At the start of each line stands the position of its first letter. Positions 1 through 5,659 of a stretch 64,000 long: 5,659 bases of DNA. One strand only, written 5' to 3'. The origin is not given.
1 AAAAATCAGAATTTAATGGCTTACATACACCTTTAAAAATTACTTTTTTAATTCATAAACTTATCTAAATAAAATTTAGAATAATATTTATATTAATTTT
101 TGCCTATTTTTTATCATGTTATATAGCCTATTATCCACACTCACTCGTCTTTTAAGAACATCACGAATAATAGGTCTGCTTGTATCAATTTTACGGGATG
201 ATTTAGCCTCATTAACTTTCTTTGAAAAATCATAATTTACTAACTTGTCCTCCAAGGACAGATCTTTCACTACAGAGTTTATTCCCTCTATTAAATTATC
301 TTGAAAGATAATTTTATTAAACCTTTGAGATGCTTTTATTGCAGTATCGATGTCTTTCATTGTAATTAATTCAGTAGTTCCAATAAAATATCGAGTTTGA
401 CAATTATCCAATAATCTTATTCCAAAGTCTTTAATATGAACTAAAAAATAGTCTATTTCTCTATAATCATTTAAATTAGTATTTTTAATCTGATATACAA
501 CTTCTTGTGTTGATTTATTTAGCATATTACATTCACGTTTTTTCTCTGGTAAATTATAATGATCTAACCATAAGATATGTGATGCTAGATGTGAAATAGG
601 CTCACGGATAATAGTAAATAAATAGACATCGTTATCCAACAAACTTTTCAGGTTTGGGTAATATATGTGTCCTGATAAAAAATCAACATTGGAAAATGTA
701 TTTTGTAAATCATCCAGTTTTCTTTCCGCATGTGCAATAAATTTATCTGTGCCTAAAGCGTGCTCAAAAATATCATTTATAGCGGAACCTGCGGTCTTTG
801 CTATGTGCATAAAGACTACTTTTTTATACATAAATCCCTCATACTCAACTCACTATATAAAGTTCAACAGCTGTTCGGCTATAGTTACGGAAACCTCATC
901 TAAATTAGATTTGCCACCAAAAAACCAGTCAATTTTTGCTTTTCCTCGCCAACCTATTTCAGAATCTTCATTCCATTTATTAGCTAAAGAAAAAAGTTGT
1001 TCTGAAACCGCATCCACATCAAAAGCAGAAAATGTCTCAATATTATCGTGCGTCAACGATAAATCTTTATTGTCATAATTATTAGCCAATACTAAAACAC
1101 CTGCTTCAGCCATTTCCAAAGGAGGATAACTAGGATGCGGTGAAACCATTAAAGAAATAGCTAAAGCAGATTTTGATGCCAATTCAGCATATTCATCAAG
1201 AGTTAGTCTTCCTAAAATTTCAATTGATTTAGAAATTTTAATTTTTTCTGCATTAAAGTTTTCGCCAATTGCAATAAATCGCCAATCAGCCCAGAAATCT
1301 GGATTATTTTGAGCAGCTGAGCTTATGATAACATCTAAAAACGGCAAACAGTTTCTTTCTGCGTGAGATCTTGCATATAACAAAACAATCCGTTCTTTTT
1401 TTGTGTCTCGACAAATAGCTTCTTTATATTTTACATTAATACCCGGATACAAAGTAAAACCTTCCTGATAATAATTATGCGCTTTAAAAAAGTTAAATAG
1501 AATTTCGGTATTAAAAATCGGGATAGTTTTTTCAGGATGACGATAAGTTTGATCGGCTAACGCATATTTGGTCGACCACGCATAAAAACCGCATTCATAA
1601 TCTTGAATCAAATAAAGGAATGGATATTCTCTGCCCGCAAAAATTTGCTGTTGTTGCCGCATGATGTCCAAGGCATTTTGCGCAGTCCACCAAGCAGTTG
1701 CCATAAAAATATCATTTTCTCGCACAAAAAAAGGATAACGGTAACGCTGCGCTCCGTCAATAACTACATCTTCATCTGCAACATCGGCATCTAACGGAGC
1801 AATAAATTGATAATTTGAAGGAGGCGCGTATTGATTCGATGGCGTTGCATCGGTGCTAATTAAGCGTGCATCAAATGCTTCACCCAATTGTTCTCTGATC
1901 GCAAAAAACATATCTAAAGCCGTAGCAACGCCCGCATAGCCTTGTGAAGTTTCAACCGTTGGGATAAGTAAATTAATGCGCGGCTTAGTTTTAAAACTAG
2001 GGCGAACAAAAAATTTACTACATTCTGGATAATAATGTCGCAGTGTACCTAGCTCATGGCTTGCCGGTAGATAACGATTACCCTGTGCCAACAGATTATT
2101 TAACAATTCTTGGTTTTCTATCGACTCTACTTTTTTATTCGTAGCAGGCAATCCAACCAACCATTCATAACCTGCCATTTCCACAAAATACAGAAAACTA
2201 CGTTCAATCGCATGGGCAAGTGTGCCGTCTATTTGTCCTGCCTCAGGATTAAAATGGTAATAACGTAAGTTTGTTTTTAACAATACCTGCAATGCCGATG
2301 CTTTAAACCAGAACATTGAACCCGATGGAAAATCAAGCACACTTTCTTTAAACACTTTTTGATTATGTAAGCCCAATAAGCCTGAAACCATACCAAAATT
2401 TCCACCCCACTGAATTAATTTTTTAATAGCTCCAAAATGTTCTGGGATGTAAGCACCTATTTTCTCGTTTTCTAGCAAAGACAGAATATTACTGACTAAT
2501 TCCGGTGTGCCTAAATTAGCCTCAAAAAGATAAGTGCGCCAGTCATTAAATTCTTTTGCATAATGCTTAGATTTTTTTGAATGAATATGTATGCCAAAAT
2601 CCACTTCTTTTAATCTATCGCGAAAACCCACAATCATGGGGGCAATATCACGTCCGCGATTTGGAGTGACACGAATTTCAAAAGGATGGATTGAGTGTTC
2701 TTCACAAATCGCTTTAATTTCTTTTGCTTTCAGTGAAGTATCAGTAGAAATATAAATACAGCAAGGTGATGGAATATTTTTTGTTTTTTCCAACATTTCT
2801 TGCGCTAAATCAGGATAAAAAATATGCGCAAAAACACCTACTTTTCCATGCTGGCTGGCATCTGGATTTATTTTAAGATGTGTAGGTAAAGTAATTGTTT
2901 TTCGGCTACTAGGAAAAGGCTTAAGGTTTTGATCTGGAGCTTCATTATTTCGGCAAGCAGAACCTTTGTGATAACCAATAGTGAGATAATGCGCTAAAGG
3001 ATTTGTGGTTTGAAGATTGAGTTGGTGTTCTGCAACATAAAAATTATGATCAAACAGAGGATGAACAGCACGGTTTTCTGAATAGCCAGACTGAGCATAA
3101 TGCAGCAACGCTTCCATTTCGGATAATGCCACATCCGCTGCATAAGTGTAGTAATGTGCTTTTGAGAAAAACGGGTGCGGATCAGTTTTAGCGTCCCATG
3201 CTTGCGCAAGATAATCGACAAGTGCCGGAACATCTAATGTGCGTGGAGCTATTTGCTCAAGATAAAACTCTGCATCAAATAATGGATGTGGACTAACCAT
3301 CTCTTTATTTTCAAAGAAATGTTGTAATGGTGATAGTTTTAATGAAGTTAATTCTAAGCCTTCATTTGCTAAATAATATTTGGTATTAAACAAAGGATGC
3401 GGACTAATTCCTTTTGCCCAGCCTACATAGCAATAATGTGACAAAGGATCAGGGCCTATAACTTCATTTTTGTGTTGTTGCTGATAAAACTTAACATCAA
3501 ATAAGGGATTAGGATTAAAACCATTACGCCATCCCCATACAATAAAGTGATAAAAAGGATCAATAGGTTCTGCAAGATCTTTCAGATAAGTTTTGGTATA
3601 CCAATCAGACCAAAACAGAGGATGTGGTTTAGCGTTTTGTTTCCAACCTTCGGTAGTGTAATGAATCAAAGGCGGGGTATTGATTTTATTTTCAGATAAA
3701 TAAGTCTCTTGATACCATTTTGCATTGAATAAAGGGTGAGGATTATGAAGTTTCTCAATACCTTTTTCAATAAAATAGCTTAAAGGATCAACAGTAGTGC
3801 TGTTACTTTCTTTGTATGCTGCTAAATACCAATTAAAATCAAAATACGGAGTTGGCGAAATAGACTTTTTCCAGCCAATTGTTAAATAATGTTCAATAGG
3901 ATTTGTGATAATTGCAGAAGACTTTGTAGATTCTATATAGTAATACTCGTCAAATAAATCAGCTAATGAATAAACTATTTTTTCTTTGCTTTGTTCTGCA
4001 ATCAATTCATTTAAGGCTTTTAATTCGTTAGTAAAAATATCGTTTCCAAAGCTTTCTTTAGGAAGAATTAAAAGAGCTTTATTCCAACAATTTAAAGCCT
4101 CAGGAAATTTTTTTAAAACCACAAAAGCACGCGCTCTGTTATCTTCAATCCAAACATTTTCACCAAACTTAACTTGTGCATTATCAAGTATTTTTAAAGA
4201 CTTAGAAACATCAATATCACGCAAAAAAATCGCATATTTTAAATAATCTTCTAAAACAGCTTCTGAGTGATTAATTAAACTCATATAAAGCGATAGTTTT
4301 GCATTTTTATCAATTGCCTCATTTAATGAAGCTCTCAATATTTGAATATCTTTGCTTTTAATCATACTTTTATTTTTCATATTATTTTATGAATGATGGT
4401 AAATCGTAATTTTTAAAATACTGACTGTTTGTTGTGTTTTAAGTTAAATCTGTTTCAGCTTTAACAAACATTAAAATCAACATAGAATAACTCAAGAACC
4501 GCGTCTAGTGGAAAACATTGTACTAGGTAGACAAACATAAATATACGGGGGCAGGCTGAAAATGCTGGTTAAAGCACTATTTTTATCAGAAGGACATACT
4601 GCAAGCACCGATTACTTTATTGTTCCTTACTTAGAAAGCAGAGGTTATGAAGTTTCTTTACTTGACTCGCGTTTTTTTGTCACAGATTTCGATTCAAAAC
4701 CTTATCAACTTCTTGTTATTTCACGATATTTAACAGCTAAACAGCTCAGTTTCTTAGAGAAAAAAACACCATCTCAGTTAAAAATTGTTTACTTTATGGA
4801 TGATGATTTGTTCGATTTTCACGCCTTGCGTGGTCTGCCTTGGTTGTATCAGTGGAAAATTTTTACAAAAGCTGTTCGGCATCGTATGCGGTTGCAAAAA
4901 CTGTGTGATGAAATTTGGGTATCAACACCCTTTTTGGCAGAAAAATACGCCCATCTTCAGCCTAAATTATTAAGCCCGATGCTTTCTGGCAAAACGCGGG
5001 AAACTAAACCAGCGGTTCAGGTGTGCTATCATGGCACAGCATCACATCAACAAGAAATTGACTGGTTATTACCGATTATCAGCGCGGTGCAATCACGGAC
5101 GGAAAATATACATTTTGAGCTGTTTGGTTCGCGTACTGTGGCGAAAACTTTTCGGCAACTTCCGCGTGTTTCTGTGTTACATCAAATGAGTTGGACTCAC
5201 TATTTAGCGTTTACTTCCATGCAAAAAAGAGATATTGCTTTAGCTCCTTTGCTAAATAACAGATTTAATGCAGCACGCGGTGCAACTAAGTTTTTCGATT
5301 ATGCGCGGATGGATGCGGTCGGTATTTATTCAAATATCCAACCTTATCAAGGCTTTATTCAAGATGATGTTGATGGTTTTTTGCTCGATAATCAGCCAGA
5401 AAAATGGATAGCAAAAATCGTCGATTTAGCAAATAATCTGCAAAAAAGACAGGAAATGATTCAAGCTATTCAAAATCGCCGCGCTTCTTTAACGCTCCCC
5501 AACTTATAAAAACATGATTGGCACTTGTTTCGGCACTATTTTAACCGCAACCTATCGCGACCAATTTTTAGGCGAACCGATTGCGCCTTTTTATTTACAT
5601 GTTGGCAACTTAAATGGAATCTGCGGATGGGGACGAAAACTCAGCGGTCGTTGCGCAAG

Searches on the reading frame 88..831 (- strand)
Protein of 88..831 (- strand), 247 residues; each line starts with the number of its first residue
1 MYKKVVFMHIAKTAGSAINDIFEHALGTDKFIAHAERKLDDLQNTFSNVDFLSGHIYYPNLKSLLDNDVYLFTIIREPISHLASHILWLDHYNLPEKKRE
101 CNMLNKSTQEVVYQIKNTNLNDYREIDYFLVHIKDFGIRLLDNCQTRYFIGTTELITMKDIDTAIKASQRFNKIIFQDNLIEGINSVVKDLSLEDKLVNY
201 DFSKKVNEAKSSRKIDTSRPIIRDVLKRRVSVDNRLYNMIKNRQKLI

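Call 75: search_protein_families(library=pfam, proteins=[window:88-831:-], max_evalue=0.001)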
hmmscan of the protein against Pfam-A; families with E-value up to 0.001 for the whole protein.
window:88-831:- (247 aa): 1 family
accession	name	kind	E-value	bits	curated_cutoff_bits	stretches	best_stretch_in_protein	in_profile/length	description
PF03567.20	Sulfotransfer_2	-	4.4e-05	24.2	22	1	4-237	10-249/252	Sulfotransferase family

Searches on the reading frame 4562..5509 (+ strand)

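Call 75: search_protein_families(library=pfam, proteins=[window:4562-5509:+], max_evalue=0.001)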
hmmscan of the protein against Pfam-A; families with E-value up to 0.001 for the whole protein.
window:4562-5509:+ (315 aa): 1 family
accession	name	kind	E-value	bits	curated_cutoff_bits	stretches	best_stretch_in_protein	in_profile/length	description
PF13692.12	Glyco_trans_1_4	-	2.4e-06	28.3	27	1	154-292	4-142/142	Glycosyl transferases group 1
